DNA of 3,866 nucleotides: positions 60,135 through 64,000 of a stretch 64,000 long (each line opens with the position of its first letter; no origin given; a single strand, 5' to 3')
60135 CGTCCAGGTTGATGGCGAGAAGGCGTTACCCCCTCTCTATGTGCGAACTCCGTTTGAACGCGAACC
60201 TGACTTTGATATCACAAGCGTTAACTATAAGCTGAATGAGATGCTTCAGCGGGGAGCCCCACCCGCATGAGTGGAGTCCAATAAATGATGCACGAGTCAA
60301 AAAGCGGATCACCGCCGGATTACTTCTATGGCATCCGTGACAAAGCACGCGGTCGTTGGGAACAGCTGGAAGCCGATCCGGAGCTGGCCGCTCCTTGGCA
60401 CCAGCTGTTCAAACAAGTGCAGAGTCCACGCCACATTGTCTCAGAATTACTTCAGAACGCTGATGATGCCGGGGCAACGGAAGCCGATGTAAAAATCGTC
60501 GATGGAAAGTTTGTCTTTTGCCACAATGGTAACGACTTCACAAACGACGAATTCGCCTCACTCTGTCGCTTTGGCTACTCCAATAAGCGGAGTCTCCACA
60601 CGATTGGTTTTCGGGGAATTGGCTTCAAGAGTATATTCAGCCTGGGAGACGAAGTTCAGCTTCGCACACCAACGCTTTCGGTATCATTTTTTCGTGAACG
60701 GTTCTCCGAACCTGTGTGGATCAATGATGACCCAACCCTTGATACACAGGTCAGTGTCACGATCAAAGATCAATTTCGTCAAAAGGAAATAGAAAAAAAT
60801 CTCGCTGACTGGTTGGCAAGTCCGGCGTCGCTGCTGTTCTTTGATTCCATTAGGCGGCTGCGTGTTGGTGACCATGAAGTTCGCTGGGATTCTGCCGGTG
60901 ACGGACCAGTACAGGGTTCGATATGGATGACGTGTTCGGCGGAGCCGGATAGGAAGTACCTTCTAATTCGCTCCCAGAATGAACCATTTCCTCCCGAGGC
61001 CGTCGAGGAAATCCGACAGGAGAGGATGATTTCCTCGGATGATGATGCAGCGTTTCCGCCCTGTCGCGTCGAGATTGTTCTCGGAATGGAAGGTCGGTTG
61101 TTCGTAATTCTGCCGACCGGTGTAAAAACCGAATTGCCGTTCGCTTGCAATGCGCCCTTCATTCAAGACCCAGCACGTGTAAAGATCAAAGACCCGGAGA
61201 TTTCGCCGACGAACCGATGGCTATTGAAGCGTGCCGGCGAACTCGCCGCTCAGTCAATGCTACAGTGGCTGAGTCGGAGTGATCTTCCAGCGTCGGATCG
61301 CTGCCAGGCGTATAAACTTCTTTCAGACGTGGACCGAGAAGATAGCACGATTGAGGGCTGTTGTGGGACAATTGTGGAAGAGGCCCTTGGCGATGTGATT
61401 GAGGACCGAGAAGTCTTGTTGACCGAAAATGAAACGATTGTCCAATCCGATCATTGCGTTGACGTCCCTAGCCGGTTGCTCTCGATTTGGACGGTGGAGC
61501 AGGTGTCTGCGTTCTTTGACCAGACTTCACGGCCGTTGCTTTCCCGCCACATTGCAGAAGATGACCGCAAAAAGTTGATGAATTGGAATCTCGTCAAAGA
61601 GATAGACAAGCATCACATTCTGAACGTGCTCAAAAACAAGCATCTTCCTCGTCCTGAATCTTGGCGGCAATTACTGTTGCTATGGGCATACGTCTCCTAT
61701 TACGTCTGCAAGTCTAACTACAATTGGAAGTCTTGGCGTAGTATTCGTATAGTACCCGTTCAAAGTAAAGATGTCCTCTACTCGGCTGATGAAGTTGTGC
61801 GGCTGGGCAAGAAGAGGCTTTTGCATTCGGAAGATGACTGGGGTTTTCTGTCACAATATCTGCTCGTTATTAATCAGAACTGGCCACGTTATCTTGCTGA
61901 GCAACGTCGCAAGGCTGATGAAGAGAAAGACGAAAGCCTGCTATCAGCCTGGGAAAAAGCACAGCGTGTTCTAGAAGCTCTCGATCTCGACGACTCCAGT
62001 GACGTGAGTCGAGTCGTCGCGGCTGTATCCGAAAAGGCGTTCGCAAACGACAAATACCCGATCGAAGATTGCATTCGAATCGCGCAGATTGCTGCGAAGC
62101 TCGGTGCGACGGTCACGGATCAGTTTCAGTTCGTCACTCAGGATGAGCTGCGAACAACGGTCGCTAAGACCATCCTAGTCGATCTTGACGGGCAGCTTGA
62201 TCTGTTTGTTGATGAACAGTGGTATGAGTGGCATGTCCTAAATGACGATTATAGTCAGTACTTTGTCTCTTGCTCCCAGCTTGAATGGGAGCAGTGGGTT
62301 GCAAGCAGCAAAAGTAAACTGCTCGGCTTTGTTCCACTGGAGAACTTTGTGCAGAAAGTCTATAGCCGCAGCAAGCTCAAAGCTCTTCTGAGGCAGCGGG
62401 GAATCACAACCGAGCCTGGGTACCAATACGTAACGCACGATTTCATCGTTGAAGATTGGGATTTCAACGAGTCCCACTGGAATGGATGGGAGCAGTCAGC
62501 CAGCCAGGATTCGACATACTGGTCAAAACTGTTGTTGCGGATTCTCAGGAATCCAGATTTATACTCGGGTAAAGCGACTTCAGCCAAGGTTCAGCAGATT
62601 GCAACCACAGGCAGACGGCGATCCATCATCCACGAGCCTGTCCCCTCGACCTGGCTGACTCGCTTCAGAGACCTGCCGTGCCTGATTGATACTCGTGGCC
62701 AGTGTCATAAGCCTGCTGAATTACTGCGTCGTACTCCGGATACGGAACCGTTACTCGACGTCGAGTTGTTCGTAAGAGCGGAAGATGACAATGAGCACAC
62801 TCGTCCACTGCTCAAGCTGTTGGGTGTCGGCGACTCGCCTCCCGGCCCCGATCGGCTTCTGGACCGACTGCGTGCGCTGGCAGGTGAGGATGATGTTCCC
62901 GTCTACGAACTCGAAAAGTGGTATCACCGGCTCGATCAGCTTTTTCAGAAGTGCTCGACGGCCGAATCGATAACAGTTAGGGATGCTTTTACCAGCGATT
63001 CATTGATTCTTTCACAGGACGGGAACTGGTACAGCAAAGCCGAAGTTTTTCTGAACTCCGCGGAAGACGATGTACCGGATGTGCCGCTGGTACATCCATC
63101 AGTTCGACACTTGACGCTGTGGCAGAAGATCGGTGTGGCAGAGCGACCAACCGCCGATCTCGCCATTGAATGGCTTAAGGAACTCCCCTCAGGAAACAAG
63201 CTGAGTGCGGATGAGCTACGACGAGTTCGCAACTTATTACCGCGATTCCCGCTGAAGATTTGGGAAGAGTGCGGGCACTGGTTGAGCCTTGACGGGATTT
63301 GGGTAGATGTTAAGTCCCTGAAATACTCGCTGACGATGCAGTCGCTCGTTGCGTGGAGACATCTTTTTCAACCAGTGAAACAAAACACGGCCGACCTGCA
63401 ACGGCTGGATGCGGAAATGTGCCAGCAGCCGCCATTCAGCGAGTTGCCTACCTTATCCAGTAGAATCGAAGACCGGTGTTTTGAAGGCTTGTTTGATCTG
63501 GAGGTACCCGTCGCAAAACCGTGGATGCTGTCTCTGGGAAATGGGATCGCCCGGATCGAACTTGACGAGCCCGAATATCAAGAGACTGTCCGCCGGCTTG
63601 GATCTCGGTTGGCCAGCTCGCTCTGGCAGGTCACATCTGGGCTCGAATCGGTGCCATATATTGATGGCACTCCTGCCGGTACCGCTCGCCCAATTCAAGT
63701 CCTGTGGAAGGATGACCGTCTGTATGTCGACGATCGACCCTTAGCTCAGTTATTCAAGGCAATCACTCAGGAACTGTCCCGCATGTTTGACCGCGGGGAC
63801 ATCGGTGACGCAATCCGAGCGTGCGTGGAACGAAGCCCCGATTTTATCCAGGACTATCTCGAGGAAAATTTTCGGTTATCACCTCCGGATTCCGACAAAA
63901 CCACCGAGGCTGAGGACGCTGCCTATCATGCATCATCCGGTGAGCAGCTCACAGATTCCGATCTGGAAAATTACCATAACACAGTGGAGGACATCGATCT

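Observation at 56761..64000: SNF2 helicase-DUF3883 nuclease plus giant sacsin-type GHKL ATPase: candidate uncharacterised defence module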

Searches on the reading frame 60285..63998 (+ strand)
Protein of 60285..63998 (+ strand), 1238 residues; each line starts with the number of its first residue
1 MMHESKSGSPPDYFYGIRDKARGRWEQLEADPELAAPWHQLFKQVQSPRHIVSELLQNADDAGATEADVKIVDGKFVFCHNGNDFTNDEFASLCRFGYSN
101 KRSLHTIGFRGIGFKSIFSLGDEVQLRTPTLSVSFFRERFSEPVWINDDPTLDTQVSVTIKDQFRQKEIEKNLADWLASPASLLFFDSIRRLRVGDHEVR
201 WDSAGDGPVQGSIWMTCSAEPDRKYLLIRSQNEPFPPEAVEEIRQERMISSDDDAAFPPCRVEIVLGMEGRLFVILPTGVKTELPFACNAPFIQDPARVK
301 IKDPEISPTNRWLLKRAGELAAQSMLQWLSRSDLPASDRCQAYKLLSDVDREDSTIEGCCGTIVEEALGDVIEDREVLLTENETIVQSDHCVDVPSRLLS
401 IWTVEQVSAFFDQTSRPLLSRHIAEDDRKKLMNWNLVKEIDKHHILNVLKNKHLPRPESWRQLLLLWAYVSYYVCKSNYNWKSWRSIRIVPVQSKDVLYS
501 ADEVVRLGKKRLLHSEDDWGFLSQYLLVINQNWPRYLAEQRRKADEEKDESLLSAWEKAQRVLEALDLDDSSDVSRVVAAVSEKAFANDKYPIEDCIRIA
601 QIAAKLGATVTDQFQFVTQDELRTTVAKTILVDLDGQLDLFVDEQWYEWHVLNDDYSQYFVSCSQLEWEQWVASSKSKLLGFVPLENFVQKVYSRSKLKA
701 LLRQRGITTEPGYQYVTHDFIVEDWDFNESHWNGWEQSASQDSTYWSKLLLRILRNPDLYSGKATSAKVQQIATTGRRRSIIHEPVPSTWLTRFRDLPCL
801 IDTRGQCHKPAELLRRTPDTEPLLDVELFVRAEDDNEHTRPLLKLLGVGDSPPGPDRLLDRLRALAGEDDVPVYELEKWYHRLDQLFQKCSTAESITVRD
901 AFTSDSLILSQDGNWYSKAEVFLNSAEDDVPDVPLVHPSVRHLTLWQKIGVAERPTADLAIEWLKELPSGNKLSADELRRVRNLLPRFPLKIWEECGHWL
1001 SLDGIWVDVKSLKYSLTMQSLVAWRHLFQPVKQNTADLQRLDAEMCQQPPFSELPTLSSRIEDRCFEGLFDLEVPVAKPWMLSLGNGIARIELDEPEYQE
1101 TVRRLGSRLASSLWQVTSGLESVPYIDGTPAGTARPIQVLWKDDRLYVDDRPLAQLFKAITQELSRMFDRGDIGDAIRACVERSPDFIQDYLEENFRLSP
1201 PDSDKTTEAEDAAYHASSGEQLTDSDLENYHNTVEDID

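Call 10: search_protein_families(library=pfam, proteins=[window:60285-63998:+], max_evalue=0.01)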
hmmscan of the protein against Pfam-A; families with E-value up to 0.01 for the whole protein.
window:60285-63998:+ (1238 aa): 2 families
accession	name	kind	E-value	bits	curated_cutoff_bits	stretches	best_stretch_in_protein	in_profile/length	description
PF25794.1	SACS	-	1.4e-08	35.3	32.8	1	46-124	16-116/247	Sacsin domain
PF13589.12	HATPase_c_3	-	0.00038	20.9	25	1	49-128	4-92/137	Histidine kinase-, DNA gyrase B-, and HSP90-like ATPase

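Call 11: search_protein_families(library=padloc, proteins=[window:60285-63998:+], max_evalue=0.01)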
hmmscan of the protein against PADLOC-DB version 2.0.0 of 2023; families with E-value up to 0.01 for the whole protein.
window:60285-63998:+ (1238 aa): 9 families
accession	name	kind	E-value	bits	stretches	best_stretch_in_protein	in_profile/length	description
PDLC03968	TmtA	-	1.4e-54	183.4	2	46-539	73-566/1486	-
PDLC03972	TmtA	-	2.4e-38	129.9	2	49-494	42-507/1302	-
PDLC03966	TmtA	-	1.2e-28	97.5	3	48-126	43-135/1655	-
PDLC03964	TmtA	-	2.7e-26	90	1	54-390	52-411/1538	-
PDLC03965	TmtA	-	3.8e-22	76.2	2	39-136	22-122/1370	-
PDLC03971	TmtA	-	1.5e-19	67.1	2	52-127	58-143/1782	-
PDLC03970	TmtA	-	9.2e-14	48.3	1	54-122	68-136/1552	-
PDLC03967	TmtA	-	9.7e-09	32.1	1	54-129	44-124/1063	-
PDLC03969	TmtA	-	8.7e-08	28.2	1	261-301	273-313/1563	-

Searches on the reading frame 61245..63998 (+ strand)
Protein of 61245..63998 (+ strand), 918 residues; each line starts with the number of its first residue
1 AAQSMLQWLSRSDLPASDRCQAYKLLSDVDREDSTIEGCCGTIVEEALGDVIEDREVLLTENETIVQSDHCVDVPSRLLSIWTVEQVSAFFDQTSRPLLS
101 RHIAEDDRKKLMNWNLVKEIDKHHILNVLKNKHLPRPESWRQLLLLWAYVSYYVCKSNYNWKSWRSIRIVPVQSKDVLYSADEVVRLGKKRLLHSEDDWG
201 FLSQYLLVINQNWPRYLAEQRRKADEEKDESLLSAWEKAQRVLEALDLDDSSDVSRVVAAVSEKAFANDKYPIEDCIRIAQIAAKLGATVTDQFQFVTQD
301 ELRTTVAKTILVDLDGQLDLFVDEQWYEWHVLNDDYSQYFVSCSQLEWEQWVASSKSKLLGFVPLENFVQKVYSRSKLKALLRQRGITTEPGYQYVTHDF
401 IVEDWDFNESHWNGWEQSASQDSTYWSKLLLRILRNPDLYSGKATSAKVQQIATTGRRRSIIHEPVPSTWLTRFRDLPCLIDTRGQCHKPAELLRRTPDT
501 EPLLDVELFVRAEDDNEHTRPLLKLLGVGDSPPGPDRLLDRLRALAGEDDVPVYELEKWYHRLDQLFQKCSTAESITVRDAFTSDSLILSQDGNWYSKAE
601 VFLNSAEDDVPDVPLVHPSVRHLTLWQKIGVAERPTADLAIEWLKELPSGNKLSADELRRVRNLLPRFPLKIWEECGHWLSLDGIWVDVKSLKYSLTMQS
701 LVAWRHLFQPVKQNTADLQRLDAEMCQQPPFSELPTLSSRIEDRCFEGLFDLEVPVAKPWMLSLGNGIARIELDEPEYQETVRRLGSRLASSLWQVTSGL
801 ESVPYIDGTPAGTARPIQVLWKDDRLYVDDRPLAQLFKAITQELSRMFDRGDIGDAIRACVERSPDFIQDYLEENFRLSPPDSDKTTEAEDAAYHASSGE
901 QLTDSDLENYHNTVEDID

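Call 68: predict_structure(alignment_id=A3)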
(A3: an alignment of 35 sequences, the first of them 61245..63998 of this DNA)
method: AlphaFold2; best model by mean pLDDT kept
length: 918 residues; sequences in the alignment: 35
mean_pLDDT: 83.8   pTM: 0.52
mean pLDDT of the five models: 83.8, 82.1, 80.4, 77.0, 76.6
residues with pLDDT >= 90: 411; 70-90: 406; 50-70: 50; < 50: 51
segments of 3 or more residues with pLDDT < 50: 742-750, 806-811, 883-918
pLDDT, mean of each block of 10 residues (from residue 1): 89 91 82 73 83 86 90 91 92 91 90 89 92 92 92 75 81 90 73 70 84 87 92 90 84 84 87 91 91 93 90 89 93 91 91 90 92 93 89 92 94 93 93 89 88 92 91 94 92 87 81 91 91 79 84 85 83 88 92 88 73 85 90 81 87 85 88 91 89 78 64 87 85 80 42 81 93 85 91 85 51 70 86 87 86 90 91 89 38 31 28 28
secondary structure, 60 per line:
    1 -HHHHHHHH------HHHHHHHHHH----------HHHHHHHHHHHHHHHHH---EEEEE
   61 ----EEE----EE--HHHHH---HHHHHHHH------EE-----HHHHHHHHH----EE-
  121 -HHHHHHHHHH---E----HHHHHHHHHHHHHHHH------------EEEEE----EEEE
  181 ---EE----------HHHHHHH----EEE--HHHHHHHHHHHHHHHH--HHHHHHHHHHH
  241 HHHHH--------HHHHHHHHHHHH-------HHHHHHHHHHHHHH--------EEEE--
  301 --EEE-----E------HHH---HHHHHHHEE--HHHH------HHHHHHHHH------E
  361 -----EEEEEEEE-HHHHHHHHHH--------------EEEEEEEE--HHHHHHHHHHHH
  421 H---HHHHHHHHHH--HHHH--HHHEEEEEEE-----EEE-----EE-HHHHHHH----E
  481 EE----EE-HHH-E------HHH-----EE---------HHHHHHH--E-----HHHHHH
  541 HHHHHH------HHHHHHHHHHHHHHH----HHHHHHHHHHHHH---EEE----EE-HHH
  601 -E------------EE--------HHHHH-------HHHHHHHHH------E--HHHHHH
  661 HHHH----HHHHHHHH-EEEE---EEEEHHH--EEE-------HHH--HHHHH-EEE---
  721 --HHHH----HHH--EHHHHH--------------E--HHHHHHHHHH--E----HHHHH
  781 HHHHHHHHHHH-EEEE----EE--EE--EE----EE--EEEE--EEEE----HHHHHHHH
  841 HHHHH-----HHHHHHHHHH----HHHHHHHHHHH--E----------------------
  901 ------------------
elements in order (helices of 4 or more, strands of 3 or more residues): H2-9 H16-25 H36-52 E56-60 E65-67 H76-80 H84-91 H105-113 H122-131 H140-155 E168-172 E177-180 H196-202 E207-209 H212-227 H230-245 H254-265 H273-286 E295-298 E303-305 H324-330 H335-338 H345-353 E366-373 H375-384 E399-406 H409-421 H425-434 H437-440 E446-452 E458-460 H469-475 E480-482 H520-526 H535-546 H553-567 H572-584 E588-590 H625-629 H637-645 H655-664 H669-676 E678-681 E685-688 E694-696 H709-713 E715-717 H723-726 H737-741 H759-768 H776-791 E793-796 E819-822 E825-828 H833-845 H851-860 H865-875

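Call 70: fold_search(model_id=the predicted structure, library=pdb)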
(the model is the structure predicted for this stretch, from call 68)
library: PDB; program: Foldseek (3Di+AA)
matches with E <= 10: 93; with E <= 0.001: 0
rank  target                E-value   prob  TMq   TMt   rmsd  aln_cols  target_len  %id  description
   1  8eex_B                4.9e-01  0.02  0.07  0.08  27.8       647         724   10  Cas7-11 in complex with Csx29 (released 2022-11-16)
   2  7ay1_A                6.9e-01  0.02  0.09  0.08  33.6       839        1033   11  Cryo-EM structure of USP1-UAF1 bound to mono-ubiquitinated FANCD2, and FANCI (released 2021-03-24)
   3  3w5k_A                8.5e-01  0.06  0.07  0.07  30.7       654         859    8  Crystal structure of Snail1 and importin beta complex (released 2014-03-05)
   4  8h5b_A                9.9e-01  0.06  0.08  0.08  18.0       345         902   11  The cryo-EM structure of nuclear transport receptor Kap114p complex with yeast TATA-box binding protein (released 2023-09-20)
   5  9euw                  9.9e-01  0.01  0.06  0.03  39.4       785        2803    8  Lymphostatin, conformation 2 (composite structure) (released 2025-04-09)
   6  6qj3_A                1.3e+00  0.03  0.09  0.08  22.5       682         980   10  Crystal structure of the C. thermophilum condensin Ycs4-Brn1 subcomplex (released 2019-07-03)
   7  1st6                  1.4e+00  0.01  0.06  0.06  50.6      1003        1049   11  Crystal structure of a cytoskeletal protein (released 2004-08-03)
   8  9bw4_W                1.6e+00  0.04  0.09  0.15  22.3       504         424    9  TXNL1-bound proteasome (released 2025-06-11)
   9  5c6g_C                1.6e+00  0.02  0.07  0.10  28.4       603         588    9  Structural Insights into the Scc2-Scc4 Cohesin Loader (released 2015-08-05)
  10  5ufl_A                1.7e+00  0.02  0.09  0.12  36.5       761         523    9  Crystal structure of a CIP2A core domain (released 2017-02-15)
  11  9euv                  1.7e+00  0.01  0.05  0.03  41.5       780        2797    9  Lymphostatin, conformation 1 (composite structure) (released 2025-04-09)
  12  3icq_U                1.8e+00  0.02  0.08  0.08  26.9       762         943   10  Karyopherin nuclear state (released 2009-08-25)
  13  7qik_B                2.0e+00  0.04  0.05  0.16  20.8       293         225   10  SARS-CoV-2 Nucleocapsid phosphopeptide 193-200 bound to human 14-3-3 sigma (released 2021-12-29)
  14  8fkv_SU               2.1e+00  0.03  0.07  0.09  18.8       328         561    9  Human nucleolar pre-60S ribosomal subunit (State D1) (released 2023-07-12)
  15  3icq_T                2.1e+00  0.01  0.08  0.07  29.0       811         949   11  Karyopherin nuclear state (released 2009-08-25)
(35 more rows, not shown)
